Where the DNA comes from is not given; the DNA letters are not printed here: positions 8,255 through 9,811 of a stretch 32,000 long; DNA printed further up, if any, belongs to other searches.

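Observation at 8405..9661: Geranylgeranyl-reductase-family flavoprotein embedded between sterol reductase and SMT: candidate non-canonical sterol side-chain reductase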

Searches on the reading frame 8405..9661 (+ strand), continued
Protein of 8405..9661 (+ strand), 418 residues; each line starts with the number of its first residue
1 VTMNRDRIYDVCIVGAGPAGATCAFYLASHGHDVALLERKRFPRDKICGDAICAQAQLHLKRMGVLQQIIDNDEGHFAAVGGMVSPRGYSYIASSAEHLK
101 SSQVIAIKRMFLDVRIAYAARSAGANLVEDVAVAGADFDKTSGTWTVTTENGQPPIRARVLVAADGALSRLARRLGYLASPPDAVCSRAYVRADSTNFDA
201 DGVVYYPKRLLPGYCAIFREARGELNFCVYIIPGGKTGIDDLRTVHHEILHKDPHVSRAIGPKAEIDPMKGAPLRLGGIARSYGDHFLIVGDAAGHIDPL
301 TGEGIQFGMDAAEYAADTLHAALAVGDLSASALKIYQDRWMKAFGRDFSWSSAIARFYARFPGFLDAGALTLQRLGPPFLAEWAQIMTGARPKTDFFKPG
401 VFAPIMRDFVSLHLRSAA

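Call 63: find_encoding_contigs(protein=P0002, flank=10000, max_places=2)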
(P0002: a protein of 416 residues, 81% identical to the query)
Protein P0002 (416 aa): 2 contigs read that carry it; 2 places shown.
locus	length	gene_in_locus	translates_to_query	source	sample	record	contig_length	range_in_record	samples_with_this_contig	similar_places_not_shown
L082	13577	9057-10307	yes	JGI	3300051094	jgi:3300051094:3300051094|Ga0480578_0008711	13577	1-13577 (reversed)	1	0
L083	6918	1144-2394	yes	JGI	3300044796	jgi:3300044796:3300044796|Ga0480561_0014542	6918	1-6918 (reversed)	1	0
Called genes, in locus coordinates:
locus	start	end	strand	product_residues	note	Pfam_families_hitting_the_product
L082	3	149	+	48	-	?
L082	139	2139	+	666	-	PF13249:SQHop_cyclase_N, PF13243:SQHop_cyclase_C, PF00432:Prenyltrans (weak)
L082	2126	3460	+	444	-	PF01266:DAO (weak), PF01494:FAD_binding_3, PF04820:Trp_halogenase (faint), PF07992:Pyr_redox_2 (weak), PF08491:SE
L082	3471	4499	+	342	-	PF01073:3Beta_HSD, PF01370:Epimerase, PF02719:Polysacc_synt_2, PF04321:RmlD_sub_bind, PF05368:NmrA, PF13460:NAD_binding_10, PF16363:GDP_Man_Dehyd, PF07993:NAD_binding_4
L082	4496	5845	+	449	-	PF00067:p450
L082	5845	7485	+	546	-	PF00355:Rieske, PF19112:VanA_C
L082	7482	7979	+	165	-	PF05241:EBP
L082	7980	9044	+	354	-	PF01222:ERG4_ERG24, PF06966:DUF1295 (weak)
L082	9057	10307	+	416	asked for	PF01266:DAO, PF01494:FAD_binding_3, PF01946:Thi4 (weak), PF04820:Trp_halogenase (faint), PF05834:Lycopene_cycl (faint), PF07992:Pyr_redox_2, PF12831:FAD_oxidored (weak), PF13450:NAD_binding_8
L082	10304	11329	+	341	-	PF02353:CMAS, PF13489:Methyltransf_23, PF08241:Methyltransf_11, PF08242:Methyltransf_12, PF13649:Methyltransf_25, PF13847:Methyltransf_31, PF08498:Sterol_MT_C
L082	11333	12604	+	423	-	PF01266:DAO, PF01593:Amino_oxidase, PF07992:Pyr_redox_2 (faint), PF13450:NAD_binding_8, PF13454:NAD_binding_9 (faint)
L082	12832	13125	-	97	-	-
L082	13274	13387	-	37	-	-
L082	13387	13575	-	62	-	?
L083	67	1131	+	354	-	PF01222:ERG4_ERG24, PF06966:DUF1295 (weak)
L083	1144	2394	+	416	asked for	PF01266:DAO, PF01494:FAD_binding_3, PF01946:Thi4 (weak), PF04820:Trp_halogenase (faint), PF05834:Lycopene_cycl (faint), PF07992:Pyr_redox_2, PF12831:FAD_oxidored (weak), PF13450:NAD_binding_8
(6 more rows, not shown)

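Call 66: find_related_loci(query=A1, collection=metagenome_contigs, flank=10000)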
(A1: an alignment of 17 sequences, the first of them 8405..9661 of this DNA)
Query A1 (418 aa) in metagenome_contigs; peptide patterns used: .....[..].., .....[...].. (x = any residue, [..] = any of these).
600 stretches matched a pattern (row limit reached: there are more); 519 encode a relative of the query (tblastn E <= 1e-3); the best 80 are kept; 80 distinct loci.
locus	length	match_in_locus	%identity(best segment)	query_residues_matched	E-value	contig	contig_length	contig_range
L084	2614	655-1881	56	1-408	1e-162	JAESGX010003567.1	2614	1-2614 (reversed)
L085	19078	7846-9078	58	9-418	7e-152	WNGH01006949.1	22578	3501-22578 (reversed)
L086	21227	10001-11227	57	1-409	5e-152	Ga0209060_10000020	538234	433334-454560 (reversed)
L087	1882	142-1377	56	5-415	1e-159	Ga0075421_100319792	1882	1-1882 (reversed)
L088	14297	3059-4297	51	2-415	2e-142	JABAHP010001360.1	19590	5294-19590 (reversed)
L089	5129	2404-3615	49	7-410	3e-111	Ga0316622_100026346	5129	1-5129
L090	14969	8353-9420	51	8-366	5e-110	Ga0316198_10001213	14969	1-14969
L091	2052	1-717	61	170-408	1e-98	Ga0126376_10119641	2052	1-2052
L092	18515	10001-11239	49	1-414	2e-137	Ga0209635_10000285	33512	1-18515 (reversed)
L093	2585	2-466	50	261-415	6e-44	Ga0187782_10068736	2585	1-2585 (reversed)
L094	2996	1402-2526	31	4-366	6e-41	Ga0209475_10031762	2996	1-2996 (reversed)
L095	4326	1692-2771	29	7-357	6e-40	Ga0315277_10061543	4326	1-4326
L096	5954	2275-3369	33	6-366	3e-39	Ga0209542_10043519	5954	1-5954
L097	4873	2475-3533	30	9-357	8e-39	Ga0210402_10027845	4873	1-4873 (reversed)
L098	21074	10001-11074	28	9-357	5e-38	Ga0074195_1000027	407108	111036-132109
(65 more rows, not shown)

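Call 68: find_homologous_proteins(query=P0126)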
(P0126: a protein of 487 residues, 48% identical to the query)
Query P0126 (487 aa): 531 proteins with E <= 0.001 among 8000 candidates; the best 120 are listed.
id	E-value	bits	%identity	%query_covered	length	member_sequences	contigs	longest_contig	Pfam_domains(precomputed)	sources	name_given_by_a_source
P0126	0.0e+0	1130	100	100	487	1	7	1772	PF01266.31,PF13450.13,PF07992.21,PF03486.21,PF04820.21,PF01134.29,PF01494.26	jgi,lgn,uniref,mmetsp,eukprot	uniref:FAD-binding domain-containing protein n=1 Tax=Tetraselmis chuii TaxID=63592 RepID=A0A7S1SI38_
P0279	3.3e-293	991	87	99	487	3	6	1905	PF01266.31,PF13450.13,PF07992.21,PF04820.21,PF01134.29,PF01494.26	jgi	-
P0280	1.9e-275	932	85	95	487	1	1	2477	PF01266.31,PF13450.13,PF07992.21,PF04820.21,PF01134.29,PF01494.26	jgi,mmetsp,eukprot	mmetsp:Transcript_37320/g.105304 ORF Transcript_37320/g.105304 Transcript_37320/m.105304 type:comple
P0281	4.3e-220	750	82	78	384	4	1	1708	PF01266.31,PF01494.26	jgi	-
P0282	2.3e-202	691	65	93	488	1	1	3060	PF01946.24,PF01266.31,PF13450.13,PF00890.31,PF07992.21,PF04820.21,PF01134.29,PF01494.26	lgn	-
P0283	9.6e-201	686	63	97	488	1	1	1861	PF01266.31,PF13450.13,PF07992.21,PF03486.21,PF04820.21,PF01134.29,PF01494.26,PF12831.14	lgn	-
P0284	9.3e-200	683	64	96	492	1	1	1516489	PF01946.24,PF01266.31,PF13450.13,PF04820.21,PF01134.29,PF01494.26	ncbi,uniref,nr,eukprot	ncbi:hypothetical protein VOLCADRAFT_82001 [Volvox carteri f. nagariensis]|uniref:FAD-binding domain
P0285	1.2e-199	682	63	94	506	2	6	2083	PF01266.31,PF13450.13,PF00890.31,PF04820.21,PF01494.26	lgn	-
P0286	1.9e-199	682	64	96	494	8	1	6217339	PF01946.24,PF01266.31,PF13450.13,PF04820.21,PF01134.29,PF01494.26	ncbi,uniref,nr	ncbi:hypothetical protein VaNZ11_012869 [Volvox africanus]|uniref:FAD-binding domain-containing prot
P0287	1.1e-198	679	63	93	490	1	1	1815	PF01266.31,PF04820.21,PF01134.29,PF01494.26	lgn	-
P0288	1.7e-198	679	66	93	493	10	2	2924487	PF01946.24,PF01266.31,PF13450.13,PF07992.21,PF04820.21,PF01134.29,PF01494.26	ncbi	ncbi:hypothetical protein WJX82_008398 [Trebouxia sp. C0006]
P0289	1.4e-197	675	67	91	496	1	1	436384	PF01266.31,PF13450.13,PF04820.21,PF01494.26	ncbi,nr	ncbi:unnamed protein product [Pedinophyceae sp. YPF-701]|nr:unnamed protein product [Pedinophyceae s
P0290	3.1e-197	674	63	95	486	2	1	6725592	PF01266.31,PF04820.21,PF01134.29,PF01494.26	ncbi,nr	ncbi:hypothetical protein BSKO_07501 [Bryopsis sp. KO-2023]|nr:hypothetical protein BSKO_07501 [Bryo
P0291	5.0e-197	674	62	97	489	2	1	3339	PF01266.31,PF13450.13,PF07992.21,PF04820.21,PF01134.29,PF01494.26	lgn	-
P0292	1.0e-196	673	65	93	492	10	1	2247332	PF01946.24,PF01266.31,PF13450.13,PF07992.21,PF03486.21,PF04820.21,PF01134.29,PF01494.26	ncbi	ncbi:hypothetical protein ABBQ38_009529 [Trebouxia sp. C0009 RCD-2024]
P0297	6.5e-194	663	63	95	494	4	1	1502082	PF01946.24,PF01266.31,PF13450.13,PF07992.21,PF04820.21,PF01134.29,PF01494.26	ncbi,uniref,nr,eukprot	ncbi:hypothetical protein HYH02_007770 [Chlamydomonas schloesseri]|uniref:FAD-binding domain-contain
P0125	2.2e-151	523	52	94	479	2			PF01946.24,PF01266.31,PF13450.13,PF07992.21,PF04820.21,PF01134.29,PF01494.26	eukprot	eukprot:GHVL01043409.1.p1 GENE.GHVL01043409.1~~GHVL01043409.1.p1 ORF type:complete len:480 (+),score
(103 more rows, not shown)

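Call 81: search_protein_families(library=pfam, proteins=[L032:5184-6170:+, L032:6696-8675:+, L032:8763-10004:+, L032:11299-11832:+, L032:12252-13712:-, L032:13763-14980:-, L028:129-1193:+, L028:1177-2520:+, L028:3727-4434:+, L028:961-1716:-], max_evalue=0.00001)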
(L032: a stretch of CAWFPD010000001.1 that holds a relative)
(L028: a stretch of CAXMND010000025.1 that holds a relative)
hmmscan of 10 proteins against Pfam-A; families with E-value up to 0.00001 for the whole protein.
L032:5184-6170:+ (328 aa): 3 families
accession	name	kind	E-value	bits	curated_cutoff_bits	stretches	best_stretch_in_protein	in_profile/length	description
PF13602.12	ADH_zinc_N_2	-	1.2e-26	94.6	27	1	198-326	1-134/134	Zinc-binding dehydrogenase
PF08240.17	ADH_N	-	3.1e-15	56.7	23.5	1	27-125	2-103/104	Alcohol dehydrogenase GroES-like domain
PF00107.32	ADH_zinc_N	-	2.3e-14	53.9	31.8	1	167-249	1-91/129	Zinc-binding dehydrogenase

L032:6696-8675:+ (659 aa): 1 family
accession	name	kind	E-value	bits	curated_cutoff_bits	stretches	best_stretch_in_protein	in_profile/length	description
PF13948.11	DUF4215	-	3.8e-38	130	27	3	194-238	5-47/47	Domain of unknown function (DUF4215)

L032:8763-10004:+ (413 aa): 1 family
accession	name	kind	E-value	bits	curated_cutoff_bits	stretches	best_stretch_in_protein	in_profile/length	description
PF03435.24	Sacchrp_dh_NADP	-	2.2e-09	38.1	25.1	1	16-144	1-128/129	Saccharopine dehydrogenase NADP binding domain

L032:11299-11832:+ (177 aa): 1 family
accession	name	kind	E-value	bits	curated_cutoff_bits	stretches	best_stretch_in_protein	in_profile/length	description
PF07509.16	DUF1523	-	4.2e-38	130.9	23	1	6-159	3-172/176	Protein of unknown function (DUF1523)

L032:12252-13712:- (486 aa): 5 families
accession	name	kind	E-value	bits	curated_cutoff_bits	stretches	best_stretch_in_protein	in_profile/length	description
PF13450.12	NAD_binding_8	-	3e-10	40.7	21.9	1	12-67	1-54/68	NAD(P)-binding Rossmann-like domain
PF01593.30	Amino_oxidase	-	1.7e-09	37.9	19.8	0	19-58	3-40/443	Flavin containing amine oxidoreductase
PF12831.13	FAD_oxidored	-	2.8e-08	33.9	27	1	9-77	1-68/416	FAD dependent oxidoreductase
PF01266.30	DAO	-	3e-08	34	27.9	1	9-47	1-39/353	FAD dependent oxidoreductase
PF00890.30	FAD_binding_2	-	4.1e-07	30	20.4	1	9-49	1-41/414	FAD binding domain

L032:13763-14980:- (405 aa): 1 family
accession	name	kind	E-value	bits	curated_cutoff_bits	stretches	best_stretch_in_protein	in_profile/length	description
PF13469.12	Sulfotransfer_3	-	7.3e-37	128.2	27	1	109-357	1-216/216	Sulfotransferase family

L028:129-1193:+ (354 aa): 0 families

L028:1177-2520:+ (447 aa): 1 family
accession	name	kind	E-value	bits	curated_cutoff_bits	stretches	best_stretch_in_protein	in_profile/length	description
PF03435.24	Sacchrp_dh_NADP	-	2.4e-10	41.3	25.1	1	47-179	1-129/129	Saccharopine dehydrogenase NADP binding domain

L028:3727-4434:+ (235 aa): 4 families
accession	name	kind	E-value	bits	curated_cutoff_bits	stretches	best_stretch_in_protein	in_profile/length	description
PF13419.12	HAD_2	-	6.9e-46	157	23.8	1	31-207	2-178/178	Haloacid dehalogenase-like hydrolase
PF00702.32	Hydrolase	-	2e-32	113.6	26.4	1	27-201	1-191/191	haloacid dehalogenase-like hydrolase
PF12710.13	HAD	-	1e-13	52.6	27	1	31-196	2-187/189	haloacid dehalogenase-like hydrolase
PF13242.12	Hydrolase_like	-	1.3e-13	51.1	22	1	162-227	2-70/75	HAD-hyrolase-like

L028:961-1716:- (251 aa): 0 families

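Call 84: search_protein_families(library=pfam, proteins=[P0132, P0278, P0147, P0297], max_evalue=0.00001)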
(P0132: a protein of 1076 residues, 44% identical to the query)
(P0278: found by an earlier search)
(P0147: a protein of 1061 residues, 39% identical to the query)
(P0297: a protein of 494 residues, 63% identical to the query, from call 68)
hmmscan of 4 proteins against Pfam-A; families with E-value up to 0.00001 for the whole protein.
P0132 (1076 aa): 7 families
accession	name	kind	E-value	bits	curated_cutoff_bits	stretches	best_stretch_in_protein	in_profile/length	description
PF00667.26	FAD_binding_1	-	7.2e-32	111.2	32.3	1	691-901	7-222/222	FAD binding domain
PF00175.26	NAD_binding_1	-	3.2e-18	66.8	22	1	933-1038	1-108/109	Oxidoreductase NAD-binding domain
PF00258.30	Flavodoxin_1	-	1.1e-17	64.9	25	1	498-636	1-131/143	Flavodoxin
PF01494.25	FAD_binding_3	-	7.1e-15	55.5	22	1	12-191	2-175/349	FAD binding domain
PF01266.30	DAO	-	4e-09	36.9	27.9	0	13-51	1-34/353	FAD dependent oxidoreductase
PF04820.20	Trp_halogenase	-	3e-06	26.8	21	0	13-52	1-39/458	Tryptophan halogenase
PF13450.12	NAD_binding_8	-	8.7e-06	26.4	21.9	0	16-48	1-28/68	NAD(P)-binding Rossmann-like domain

P0278 (1047 aa): 5 families
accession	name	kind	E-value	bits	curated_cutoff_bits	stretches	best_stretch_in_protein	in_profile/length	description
PF00258.30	Flavodoxin_1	-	1.5e-24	87.2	25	1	527-658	1-134/143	Flavodoxin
PF00667.26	FAD_binding_1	-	1.3e-19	71.1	32.3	2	709-776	9-68/222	FAD binding domain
PF00175.26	NAD_binding_1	-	6e-18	65.9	22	1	909-1014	1-108/109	Oxidoreductase NAD-binding domain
PF01494.25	FAD_binding_3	-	3.9e-07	30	22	0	153-224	103-177/349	FAD binding domain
PF01266.30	DAO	-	9.2e-06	25.8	27.9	0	28-51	1-24/353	FAD dependent oxidoreductase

P0147 (1061 aa): 5 families
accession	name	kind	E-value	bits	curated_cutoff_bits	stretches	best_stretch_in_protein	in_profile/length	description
PF00258.30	Flavodoxin_1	-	4.3e-17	63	25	1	506-628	1-126/143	Flavodoxin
PF00667.26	FAD_binding_1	-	2.7e-16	60.3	32.3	1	835-886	171-222/222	FAD binding domain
PF00175.26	NAD_binding_1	-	1.7e-13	51.6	22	1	924-1026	1-107/109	Oxidoreductase NAD-binding domain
PF01494.25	FAD_binding_3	-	3.3e-06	27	22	0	299-352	282-333/349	FAD binding domain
PF04820.20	Trp_halogenase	-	6.8e-06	25.6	21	0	286-346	305-361/458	Tryptophan halogenase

P0297 (494 aa): 6 families
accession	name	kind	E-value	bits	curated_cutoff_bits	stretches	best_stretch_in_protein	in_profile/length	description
PF01494.25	FAD_binding_3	-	2.3e-19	70.3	22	1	63-402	2-339/349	FAD binding domain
PF01266.30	DAO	-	4e-09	36.9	27.9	0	64-96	1-33/353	FAD dependent oxidoreductase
PF04820.20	Trp_halogenase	-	2.2e-08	33.8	21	0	339-407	313-377/458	Tryptophan halogenase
PF13450.12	NAD_binding_8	-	9.8e-07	29.4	21.9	1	67-95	1-29/68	NAD(P)-binding Rossmann-like domain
PF01946.23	Thi4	-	7.5e-06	25.8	26.2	0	63-95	18-51/235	Thi4 family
PF07992.20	Pyr_redox_2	-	9.4e-06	25.7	26.1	0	63-224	1-113/291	Pyridine nucleotide-disulphide oxidoreductase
